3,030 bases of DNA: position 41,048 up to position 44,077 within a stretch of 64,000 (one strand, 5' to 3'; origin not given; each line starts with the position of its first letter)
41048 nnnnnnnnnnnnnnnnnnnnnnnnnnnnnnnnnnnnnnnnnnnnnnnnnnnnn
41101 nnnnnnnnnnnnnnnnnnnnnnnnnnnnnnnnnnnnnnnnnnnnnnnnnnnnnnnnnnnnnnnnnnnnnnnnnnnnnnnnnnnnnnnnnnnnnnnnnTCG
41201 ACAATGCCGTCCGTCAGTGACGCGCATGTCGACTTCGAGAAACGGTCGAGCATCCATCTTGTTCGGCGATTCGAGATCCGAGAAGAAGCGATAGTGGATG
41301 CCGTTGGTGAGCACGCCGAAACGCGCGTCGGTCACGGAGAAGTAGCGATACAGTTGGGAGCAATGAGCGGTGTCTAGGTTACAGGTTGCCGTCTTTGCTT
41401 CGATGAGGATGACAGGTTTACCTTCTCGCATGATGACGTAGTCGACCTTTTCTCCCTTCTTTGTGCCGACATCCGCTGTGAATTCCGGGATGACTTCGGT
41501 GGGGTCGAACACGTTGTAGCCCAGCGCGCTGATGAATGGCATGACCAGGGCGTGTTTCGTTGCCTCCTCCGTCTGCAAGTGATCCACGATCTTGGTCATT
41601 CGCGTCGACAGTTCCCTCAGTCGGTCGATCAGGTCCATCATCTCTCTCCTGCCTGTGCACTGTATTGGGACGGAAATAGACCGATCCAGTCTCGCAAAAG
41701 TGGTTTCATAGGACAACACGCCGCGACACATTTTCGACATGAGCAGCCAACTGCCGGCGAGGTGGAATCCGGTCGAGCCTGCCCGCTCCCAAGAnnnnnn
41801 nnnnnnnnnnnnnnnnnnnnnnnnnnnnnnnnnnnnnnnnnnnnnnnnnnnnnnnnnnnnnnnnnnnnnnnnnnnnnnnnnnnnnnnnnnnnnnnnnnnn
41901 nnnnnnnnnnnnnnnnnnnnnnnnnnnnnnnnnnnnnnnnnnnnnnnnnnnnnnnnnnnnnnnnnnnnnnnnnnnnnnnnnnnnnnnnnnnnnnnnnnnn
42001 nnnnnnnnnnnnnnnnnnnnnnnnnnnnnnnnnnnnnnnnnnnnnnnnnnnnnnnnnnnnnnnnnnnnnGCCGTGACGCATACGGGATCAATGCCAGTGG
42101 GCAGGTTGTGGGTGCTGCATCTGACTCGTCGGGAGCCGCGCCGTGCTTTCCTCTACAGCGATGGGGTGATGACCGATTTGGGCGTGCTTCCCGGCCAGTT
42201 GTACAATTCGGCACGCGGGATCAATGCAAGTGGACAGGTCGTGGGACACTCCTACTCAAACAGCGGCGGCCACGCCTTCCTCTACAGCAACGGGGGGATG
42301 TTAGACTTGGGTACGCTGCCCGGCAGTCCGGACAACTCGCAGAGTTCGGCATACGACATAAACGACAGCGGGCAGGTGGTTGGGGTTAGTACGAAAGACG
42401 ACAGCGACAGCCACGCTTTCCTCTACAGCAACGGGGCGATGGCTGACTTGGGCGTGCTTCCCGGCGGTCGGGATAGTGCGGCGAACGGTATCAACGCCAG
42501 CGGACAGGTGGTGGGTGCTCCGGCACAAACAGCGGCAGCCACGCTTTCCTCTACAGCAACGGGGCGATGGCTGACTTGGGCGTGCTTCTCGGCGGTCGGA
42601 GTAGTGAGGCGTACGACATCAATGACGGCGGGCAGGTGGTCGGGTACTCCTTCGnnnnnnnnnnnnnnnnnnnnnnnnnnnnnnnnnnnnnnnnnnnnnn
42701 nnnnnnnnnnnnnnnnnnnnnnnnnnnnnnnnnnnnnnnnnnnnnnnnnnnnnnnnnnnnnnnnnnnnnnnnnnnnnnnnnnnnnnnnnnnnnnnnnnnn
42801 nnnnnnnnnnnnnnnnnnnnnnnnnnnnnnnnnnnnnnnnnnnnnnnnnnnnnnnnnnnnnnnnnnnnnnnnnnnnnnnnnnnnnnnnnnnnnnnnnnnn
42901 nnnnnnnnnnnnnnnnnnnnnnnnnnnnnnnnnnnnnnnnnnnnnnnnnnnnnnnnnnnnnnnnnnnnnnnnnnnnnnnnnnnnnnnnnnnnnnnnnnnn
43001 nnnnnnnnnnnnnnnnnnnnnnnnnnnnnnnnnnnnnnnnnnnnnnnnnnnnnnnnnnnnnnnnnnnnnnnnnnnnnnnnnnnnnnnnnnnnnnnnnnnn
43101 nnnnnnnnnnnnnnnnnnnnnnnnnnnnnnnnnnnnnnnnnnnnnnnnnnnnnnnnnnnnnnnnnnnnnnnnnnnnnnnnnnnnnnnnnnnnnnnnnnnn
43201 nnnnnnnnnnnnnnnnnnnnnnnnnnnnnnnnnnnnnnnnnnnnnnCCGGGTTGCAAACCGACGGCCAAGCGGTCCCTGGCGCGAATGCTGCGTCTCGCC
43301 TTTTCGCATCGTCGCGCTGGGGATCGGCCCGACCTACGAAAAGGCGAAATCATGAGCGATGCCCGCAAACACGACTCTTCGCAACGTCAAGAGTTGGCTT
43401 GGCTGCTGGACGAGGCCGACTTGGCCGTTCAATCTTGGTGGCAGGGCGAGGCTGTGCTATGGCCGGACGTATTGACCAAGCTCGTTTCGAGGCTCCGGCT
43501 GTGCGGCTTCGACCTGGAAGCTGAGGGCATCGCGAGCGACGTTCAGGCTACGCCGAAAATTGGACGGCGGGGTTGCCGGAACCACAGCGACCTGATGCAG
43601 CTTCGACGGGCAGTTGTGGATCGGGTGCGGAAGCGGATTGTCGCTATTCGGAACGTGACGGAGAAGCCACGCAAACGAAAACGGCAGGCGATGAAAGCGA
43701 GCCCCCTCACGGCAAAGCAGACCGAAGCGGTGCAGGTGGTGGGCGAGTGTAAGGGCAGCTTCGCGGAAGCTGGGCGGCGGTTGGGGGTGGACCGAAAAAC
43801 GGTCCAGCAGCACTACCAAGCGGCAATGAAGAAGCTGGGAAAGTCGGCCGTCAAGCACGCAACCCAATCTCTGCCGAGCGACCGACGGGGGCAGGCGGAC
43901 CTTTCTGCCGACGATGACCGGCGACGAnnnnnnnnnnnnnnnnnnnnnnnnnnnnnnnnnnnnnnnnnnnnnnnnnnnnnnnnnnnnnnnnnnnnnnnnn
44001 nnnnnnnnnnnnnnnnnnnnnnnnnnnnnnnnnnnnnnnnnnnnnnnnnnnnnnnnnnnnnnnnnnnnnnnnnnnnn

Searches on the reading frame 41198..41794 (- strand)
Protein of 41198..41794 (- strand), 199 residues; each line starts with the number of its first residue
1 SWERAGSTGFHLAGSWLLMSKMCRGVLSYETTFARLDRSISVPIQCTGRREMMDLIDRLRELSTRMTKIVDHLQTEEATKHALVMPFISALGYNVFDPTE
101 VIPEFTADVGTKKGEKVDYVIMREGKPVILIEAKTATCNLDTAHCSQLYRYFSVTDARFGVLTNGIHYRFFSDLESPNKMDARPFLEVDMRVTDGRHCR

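Call 59: search_protein_families(library=pfam, proteins=[window:41198-41794:-], max_evalue=0.001)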
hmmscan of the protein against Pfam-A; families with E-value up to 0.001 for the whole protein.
window:41198-41794:- (199 aa): 2 families
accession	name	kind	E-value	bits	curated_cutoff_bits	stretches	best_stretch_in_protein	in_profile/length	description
PF04313.20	HSDR_N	-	6.6e-16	59.2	25.1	1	74-178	2-197/198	Type I restriction enzyme R protein N terminus (HSDR_N)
PF13588.12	HSDR_N_2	-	2.4e-12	47.3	25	1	76-173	2-96/110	Type I restriction enzyme R protein N terminus (HSDR_N)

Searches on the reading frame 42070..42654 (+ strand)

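Call 59: search_protein_families(library=pfam, proteins=[window:42070-42654:+], max_evalue=0.001)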
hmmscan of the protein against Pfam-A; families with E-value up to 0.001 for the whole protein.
window:42070-42654:+ (195 aa): 1 family
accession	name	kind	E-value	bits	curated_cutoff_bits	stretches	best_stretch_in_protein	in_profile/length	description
PF11949.14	DUF3466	-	4.3e-05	22.6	25.1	1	79-150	363-449/609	Protein of unknown function (DUF3466)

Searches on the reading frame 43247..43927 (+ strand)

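Call 59: search_protein_families(library=pfam, proteins=[window:43247-43927:+], max_evalue=0.001)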
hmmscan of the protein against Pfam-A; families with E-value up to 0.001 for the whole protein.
window:43247-43927:+ (227 aa): 2 families
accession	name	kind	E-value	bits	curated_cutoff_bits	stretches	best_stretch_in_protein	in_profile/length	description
PF04545.22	Sigma70_r4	-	0.0001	22.2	24.1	1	154-197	5-48/50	Sigma-70, region 4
PF08281.18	Sigma70_r4_2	-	0.00054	20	25.7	0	171-197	28-54/54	Sigma-70, region 4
